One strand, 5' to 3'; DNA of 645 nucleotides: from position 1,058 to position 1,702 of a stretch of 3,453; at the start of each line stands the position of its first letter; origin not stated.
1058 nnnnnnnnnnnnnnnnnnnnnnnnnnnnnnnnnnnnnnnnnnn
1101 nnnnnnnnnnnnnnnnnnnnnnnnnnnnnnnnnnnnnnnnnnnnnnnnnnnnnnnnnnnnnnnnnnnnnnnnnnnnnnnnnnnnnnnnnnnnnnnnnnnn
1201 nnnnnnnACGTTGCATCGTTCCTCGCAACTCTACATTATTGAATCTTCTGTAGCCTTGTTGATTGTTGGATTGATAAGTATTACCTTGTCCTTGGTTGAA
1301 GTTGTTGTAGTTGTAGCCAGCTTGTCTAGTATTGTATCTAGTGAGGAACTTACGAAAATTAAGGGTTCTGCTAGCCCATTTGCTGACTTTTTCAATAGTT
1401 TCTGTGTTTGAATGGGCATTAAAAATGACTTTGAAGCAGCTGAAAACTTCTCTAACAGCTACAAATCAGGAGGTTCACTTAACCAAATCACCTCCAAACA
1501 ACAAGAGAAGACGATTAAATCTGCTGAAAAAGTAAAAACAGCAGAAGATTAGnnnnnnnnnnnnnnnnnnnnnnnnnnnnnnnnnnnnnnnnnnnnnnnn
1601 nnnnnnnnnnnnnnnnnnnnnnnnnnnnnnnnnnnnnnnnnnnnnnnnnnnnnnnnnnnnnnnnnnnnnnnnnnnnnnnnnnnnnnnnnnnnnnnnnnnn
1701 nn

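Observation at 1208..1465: A start-less 86-codon open frame with optimal codons encodes a Q/N/Y-rich prion-like peptide between the paralogs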

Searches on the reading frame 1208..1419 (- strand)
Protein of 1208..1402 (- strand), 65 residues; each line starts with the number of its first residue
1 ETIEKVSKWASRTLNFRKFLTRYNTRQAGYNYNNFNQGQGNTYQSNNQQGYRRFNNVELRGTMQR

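Call 5: search_protein_families(library=pfam, proteins=[window:1231-1419:-], max_evalue=1)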
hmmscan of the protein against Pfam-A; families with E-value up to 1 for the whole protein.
window:1231-1419:- (62 aa): 1 family
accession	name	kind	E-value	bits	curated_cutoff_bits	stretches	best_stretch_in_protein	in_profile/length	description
PF04278.17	Tic22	-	0.018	14.8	23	1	10-58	194-241/244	Tic22-like family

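Call 27: search_protein_representatives(protein=window:1208-1402:-)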
Query: 65 residues. Proteins with E-value up to 0.001 (for the whole library): 0; up to 1e-10: 0; up to 1e-30: 0. The best 0 are listed.
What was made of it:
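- A search of 1.84 billion representatives gave 0 hits (call 27). No independent homologs were found (call 27).
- Tried and rejected: 0 hits (call 27).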

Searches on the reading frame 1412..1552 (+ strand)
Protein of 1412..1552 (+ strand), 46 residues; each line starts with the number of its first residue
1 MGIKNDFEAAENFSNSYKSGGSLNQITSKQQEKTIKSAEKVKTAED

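Call 5: search_protein_families(library=pfam, proteins=[window:1412-1552:+], max_evalue=1)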
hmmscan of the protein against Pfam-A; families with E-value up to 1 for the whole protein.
window:1412-1552:+ (46 aa): 1 family
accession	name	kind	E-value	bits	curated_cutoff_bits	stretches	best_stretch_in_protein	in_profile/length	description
PF10834.13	DUF2560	-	0.069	13.8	25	1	3-39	31-67/72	Protein of unknown function (DUF2560)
